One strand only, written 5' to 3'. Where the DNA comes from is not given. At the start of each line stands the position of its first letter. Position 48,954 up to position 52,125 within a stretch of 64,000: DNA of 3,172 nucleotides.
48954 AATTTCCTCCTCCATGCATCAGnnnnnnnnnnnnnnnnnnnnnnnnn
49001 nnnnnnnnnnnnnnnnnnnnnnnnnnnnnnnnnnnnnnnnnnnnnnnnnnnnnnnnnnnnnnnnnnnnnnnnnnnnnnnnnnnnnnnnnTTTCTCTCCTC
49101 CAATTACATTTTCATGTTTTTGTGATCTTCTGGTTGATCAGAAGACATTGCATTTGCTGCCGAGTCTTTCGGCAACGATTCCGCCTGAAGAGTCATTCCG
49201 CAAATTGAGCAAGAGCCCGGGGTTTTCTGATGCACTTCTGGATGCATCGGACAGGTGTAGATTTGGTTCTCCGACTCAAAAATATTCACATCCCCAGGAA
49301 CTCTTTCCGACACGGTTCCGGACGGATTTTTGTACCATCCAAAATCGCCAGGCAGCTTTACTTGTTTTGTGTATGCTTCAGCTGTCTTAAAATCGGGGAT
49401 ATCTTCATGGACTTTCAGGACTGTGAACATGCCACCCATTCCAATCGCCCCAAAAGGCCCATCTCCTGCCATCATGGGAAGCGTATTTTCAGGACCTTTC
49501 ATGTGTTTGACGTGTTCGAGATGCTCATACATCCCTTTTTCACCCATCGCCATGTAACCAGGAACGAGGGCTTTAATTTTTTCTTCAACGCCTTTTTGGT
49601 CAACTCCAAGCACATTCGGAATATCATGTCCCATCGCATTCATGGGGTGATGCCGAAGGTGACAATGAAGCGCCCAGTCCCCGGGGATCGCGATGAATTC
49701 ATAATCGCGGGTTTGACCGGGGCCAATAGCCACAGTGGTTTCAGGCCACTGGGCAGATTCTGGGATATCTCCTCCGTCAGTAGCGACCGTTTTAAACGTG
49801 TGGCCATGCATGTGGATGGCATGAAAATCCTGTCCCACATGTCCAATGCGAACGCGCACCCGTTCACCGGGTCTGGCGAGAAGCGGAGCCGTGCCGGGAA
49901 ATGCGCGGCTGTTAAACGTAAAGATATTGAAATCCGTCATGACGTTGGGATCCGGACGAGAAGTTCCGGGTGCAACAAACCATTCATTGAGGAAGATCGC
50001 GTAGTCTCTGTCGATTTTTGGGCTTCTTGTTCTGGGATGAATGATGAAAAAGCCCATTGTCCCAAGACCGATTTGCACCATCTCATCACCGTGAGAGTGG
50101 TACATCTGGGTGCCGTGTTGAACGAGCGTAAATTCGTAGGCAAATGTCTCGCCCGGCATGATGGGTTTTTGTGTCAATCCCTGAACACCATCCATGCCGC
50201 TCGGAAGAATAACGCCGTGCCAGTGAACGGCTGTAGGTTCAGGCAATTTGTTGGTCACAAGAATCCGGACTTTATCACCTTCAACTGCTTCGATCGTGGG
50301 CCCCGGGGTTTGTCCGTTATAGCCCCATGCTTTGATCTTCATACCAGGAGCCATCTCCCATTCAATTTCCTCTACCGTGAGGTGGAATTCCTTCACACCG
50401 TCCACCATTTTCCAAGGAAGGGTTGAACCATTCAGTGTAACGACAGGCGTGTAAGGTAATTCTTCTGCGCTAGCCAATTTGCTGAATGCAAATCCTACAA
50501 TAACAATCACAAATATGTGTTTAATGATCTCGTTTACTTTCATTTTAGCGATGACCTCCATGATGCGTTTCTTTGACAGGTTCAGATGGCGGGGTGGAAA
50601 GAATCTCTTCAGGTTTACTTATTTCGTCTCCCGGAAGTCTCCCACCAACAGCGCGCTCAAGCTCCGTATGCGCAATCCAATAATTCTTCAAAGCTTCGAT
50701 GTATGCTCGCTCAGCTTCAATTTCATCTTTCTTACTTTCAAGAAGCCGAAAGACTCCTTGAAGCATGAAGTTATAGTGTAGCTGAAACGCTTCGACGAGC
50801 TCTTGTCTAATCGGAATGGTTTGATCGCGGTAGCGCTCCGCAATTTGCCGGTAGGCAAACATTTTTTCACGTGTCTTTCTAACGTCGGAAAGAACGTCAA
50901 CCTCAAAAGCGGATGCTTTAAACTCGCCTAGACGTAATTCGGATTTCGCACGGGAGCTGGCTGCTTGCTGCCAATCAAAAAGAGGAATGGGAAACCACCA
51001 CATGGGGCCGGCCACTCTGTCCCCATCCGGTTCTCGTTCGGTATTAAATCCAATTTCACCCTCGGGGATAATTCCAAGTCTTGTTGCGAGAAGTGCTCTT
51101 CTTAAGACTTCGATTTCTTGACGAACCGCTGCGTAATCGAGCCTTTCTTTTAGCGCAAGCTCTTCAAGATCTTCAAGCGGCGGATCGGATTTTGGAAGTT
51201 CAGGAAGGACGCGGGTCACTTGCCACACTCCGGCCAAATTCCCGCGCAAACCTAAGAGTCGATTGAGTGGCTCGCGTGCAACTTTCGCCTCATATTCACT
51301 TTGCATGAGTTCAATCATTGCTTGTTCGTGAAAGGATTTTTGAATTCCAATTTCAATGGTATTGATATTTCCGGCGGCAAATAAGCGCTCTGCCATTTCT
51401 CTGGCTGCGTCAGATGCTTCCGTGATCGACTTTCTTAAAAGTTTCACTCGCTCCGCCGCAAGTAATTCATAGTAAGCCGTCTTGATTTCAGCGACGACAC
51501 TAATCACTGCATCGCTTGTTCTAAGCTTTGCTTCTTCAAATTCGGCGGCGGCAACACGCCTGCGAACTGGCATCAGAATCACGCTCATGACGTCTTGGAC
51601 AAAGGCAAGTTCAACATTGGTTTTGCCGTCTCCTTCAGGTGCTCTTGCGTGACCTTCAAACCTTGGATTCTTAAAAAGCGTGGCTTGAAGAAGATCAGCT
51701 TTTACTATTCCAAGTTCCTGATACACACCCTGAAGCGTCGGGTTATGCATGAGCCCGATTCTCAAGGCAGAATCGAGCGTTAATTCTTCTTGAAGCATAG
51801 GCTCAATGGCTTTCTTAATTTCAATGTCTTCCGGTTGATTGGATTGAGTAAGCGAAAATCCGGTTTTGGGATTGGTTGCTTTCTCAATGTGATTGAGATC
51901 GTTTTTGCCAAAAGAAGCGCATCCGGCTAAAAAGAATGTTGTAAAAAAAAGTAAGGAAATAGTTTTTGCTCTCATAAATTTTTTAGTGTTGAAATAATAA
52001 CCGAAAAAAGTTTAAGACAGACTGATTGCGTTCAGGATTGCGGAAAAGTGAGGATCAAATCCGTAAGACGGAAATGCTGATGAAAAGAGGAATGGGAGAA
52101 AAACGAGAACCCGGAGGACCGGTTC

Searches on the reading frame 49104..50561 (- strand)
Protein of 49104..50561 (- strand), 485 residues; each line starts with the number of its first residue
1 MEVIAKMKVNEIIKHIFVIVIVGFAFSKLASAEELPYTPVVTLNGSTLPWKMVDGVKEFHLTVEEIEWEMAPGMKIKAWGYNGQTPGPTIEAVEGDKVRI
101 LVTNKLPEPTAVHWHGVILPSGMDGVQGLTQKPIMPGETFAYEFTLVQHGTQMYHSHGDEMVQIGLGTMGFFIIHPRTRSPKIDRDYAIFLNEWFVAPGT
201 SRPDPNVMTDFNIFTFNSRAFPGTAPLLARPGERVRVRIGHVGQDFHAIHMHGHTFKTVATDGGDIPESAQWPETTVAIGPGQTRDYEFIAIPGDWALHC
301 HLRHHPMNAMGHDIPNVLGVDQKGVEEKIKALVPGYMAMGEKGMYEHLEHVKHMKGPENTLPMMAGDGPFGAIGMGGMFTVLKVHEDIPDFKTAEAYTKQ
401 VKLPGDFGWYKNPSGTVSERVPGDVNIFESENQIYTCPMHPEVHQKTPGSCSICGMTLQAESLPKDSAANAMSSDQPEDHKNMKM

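Call 84: search_protein_families(library=pfam, proteins=[window:49104-50561:-], max_evalue=0.0001)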
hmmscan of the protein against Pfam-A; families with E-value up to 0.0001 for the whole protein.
window:49104-50561:- (485 aa): 3 families
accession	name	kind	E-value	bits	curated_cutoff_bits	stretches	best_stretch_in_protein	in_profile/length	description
PF07732.21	Cu-oxidase_3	-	6.5e-38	129.9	21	1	63-178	2-118/119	Multicopper oxidase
PF07731.20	Cu-oxidase_2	-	8.9e-20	71.3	20.4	1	204-312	8-129/137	Multicopper oxidase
PF19335.5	HMBD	-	5.1e-13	49.2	23.6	1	435-460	2-27/28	Heavy metal binding domain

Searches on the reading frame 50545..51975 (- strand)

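Call 84: search_protein_families(library=pfam, proteins=[window:50545-51975:-], max_evalue=0.0001)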
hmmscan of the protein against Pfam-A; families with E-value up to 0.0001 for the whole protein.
window:50545-51975:- (476 aa): 1 family
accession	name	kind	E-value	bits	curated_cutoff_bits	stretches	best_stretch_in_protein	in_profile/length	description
PF02321.23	OEP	-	1.2e-23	84.4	22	2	67-242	1-187/187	Outer membrane efflux protein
